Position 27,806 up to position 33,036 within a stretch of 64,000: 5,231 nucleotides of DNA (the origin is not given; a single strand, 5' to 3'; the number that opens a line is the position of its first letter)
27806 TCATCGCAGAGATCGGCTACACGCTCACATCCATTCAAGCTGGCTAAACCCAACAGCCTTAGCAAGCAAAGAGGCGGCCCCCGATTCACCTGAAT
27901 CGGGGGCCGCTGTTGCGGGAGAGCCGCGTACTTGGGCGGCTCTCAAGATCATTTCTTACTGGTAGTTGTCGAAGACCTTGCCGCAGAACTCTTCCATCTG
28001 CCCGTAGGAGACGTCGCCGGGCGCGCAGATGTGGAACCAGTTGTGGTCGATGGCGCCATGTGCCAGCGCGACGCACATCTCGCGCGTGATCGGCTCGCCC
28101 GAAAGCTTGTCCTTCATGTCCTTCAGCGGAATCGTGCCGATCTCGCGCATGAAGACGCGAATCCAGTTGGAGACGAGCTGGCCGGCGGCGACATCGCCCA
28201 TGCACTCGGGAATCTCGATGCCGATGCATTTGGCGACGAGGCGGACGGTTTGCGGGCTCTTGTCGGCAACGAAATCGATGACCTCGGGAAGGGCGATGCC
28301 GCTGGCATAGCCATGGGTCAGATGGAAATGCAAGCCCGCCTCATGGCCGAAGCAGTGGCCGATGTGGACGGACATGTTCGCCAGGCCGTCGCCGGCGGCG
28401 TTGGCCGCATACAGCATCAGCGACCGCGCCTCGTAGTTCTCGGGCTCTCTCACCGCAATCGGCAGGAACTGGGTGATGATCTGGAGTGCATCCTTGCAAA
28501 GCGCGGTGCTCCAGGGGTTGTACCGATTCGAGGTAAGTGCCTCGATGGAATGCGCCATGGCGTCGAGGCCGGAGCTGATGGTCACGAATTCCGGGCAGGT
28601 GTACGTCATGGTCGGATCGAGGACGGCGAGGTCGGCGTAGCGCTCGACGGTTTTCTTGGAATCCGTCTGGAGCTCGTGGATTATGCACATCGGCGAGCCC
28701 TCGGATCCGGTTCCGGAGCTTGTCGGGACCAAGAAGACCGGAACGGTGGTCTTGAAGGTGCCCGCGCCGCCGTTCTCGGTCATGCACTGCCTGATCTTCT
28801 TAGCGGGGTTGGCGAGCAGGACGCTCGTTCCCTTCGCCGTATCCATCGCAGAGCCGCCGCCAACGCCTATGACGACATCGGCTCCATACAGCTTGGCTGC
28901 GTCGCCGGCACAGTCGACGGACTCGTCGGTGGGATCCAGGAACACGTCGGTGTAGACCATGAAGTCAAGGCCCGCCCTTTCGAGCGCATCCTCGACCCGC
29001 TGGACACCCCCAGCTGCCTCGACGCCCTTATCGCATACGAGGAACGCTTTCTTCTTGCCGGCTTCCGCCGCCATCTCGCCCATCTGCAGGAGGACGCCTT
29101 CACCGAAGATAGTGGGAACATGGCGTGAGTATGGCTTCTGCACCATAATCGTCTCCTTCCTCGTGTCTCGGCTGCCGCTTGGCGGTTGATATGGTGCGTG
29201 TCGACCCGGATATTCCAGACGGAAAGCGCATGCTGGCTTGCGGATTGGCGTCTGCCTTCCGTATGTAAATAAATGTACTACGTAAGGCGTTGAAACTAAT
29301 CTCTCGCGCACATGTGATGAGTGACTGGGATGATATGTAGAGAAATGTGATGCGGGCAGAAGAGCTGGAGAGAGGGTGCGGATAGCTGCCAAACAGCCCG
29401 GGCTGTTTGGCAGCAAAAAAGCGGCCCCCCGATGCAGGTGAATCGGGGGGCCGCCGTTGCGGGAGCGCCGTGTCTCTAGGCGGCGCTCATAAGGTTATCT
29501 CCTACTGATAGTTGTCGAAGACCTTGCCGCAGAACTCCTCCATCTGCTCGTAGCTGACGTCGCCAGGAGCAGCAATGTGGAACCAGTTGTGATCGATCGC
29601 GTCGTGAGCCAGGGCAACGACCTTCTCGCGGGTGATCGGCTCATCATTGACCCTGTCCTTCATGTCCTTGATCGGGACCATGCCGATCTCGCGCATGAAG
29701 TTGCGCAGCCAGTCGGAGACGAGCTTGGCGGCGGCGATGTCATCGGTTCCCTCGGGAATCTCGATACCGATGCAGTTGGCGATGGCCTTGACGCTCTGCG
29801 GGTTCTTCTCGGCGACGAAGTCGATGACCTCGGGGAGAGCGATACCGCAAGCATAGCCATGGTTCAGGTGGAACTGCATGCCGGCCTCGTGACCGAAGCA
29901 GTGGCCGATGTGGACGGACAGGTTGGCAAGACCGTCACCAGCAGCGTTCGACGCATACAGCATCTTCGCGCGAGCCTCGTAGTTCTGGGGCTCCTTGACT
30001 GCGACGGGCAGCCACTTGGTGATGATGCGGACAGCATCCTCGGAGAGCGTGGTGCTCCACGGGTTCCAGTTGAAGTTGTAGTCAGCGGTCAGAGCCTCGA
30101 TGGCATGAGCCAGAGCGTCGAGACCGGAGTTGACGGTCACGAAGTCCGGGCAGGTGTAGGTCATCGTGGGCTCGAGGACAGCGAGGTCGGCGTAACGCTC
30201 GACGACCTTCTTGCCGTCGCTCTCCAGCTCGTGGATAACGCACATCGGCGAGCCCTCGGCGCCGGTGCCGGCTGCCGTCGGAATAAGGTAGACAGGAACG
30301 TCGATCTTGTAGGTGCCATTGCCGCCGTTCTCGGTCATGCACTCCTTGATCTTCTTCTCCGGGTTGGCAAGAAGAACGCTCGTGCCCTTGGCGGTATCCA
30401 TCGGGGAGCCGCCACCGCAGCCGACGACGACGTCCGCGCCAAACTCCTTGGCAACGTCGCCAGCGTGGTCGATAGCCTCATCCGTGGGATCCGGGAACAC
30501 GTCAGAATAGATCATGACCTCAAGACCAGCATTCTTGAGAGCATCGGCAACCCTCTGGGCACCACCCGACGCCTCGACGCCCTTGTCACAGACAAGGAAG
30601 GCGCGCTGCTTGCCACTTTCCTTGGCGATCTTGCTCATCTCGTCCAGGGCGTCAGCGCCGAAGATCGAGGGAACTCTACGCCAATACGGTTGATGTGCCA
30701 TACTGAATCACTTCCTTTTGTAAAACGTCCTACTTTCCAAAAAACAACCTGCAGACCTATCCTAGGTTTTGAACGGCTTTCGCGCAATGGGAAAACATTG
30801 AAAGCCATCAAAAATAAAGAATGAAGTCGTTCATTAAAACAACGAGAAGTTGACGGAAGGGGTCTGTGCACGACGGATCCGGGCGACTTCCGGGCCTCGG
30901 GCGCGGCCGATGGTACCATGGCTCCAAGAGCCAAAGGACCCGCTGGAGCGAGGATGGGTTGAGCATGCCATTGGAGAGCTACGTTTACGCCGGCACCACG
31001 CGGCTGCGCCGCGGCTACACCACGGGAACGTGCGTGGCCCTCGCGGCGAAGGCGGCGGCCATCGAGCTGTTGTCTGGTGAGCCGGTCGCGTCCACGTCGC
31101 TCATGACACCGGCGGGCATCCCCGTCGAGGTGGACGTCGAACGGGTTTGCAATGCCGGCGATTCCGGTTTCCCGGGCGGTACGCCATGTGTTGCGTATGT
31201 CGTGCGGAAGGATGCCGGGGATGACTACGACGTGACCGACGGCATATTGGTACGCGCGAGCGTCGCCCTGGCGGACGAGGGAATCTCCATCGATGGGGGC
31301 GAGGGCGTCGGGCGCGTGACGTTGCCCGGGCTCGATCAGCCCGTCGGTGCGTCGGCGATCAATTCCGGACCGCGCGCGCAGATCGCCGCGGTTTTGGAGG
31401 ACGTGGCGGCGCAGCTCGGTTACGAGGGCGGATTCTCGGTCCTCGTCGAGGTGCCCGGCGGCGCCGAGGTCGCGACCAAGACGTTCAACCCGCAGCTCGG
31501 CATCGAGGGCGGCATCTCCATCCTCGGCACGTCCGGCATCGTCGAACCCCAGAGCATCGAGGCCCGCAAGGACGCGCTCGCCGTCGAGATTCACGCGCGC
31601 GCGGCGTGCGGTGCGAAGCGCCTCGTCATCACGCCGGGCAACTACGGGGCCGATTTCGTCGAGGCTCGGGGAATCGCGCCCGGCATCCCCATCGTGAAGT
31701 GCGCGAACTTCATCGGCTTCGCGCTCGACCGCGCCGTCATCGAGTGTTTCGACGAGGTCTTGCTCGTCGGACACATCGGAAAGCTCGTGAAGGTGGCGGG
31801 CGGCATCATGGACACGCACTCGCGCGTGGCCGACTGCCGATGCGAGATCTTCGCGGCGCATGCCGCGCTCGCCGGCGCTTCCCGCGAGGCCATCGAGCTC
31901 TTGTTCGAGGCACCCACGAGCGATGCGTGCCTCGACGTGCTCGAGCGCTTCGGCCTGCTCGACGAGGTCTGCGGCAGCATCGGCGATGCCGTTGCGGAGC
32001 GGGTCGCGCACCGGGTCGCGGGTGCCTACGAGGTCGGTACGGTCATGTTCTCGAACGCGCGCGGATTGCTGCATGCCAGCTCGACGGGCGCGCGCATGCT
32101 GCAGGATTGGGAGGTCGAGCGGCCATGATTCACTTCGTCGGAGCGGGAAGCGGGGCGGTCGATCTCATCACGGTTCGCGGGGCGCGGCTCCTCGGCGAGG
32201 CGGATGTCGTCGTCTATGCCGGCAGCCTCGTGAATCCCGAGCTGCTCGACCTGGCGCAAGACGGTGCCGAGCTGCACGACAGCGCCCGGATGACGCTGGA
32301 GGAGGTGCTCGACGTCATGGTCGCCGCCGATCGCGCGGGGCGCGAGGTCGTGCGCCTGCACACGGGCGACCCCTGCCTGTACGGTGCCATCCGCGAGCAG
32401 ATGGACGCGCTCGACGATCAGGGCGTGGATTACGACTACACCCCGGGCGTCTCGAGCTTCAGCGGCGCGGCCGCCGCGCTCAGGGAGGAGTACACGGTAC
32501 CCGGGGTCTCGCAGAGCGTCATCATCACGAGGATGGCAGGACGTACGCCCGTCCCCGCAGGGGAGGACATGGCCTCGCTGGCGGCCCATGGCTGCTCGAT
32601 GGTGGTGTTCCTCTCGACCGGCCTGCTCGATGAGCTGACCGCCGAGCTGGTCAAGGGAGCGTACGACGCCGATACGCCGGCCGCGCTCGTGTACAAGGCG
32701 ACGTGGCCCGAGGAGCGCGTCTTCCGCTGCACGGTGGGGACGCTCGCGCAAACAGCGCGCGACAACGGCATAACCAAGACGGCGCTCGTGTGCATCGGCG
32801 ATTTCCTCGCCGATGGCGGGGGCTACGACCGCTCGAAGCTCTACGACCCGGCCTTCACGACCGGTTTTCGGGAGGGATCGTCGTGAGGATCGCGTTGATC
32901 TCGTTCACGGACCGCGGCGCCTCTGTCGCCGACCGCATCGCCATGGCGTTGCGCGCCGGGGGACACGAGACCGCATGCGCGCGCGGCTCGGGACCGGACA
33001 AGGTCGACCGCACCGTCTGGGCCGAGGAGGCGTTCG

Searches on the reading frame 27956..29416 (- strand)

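Call 32: search_protein_families(library=pfam, proteins=[window:27956-29416:-], max_evalue=0.01)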
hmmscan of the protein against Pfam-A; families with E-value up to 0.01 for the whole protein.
window:27956-29416:- (486 aa): 4 families
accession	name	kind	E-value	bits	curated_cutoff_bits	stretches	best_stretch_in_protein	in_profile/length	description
PF00465.25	Fe-ADH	-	3.4e-38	131.3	31.3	1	102-268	4-168/168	Iron-containing alcohol dehydrogenase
PF25137.1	ADH_Fe_C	-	1.2e-26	94.1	27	1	279-429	1-148/194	Fe-containing alcohol dehydrogenase family, C-terminal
PF13685.12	Fe-ADH_2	-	1.5e-10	41.7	28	1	104-204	2-100/149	Iron-containing alcohol dehydrogenase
PF13458.12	Peripla_BP_6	-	0.002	18.3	31.7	1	112-190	125-202/343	Periplasmic binding protein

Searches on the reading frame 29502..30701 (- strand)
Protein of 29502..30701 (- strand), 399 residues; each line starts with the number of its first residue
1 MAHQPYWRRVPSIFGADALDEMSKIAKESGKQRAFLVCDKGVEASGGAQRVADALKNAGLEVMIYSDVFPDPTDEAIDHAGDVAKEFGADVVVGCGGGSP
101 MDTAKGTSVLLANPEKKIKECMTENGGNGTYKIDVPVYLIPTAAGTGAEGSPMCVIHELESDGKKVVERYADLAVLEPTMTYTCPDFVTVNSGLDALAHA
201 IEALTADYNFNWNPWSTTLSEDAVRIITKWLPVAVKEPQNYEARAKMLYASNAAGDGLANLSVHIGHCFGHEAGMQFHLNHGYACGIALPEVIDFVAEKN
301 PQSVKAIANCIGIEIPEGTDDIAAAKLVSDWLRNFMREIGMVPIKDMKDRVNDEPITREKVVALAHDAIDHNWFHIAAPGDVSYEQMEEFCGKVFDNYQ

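Call 32: search_protein_families(library=pfam, proteins=[window:29502-30701:-], max_evalue=0.01)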
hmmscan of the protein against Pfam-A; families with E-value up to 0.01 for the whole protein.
window:29502-30701:- (399 aa): 3 families
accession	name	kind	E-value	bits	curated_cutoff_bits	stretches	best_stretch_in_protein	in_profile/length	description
PF00465.25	Fe-ADH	-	1.1e-39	136.1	31.3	1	13-178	5-168/168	Iron-containing alcohol dehydrogenase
PF25137.1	ADH_Fe_C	-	1.7e-31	109.9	27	1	189-389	1-188/194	Fe-containing alcohol dehydrogenase family, C-terminal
PF13685.12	Fe-ADH_2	-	1.4e-09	38.6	28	1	14-111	2-97/149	Iron-containing alcohol dehydrogenase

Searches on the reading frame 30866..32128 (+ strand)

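Call 9: search_protein_families(library=pfam, proteins=[window:30866-32128:+])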
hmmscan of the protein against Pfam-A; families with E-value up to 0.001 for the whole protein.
window:30866-32128:+ (420 aa): 1 family
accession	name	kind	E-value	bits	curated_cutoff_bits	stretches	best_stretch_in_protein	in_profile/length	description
PF01888.22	CbiD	-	6.8e-83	278.3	25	1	47-313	1-254/254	CbiD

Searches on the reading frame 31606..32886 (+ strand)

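Call 9: search_protein_families(library=pfam, proteins=[window:31606-32886:+])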
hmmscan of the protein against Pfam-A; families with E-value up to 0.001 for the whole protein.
window:31606-32886:+ (426 aa): 1 family
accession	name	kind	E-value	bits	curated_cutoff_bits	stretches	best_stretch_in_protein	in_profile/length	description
PF00590.25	TP_methylase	-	3.3e-45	155.1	27.8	1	174-381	1-212/212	Tetrapyrrole (Corrin/Porphyrin) Methylases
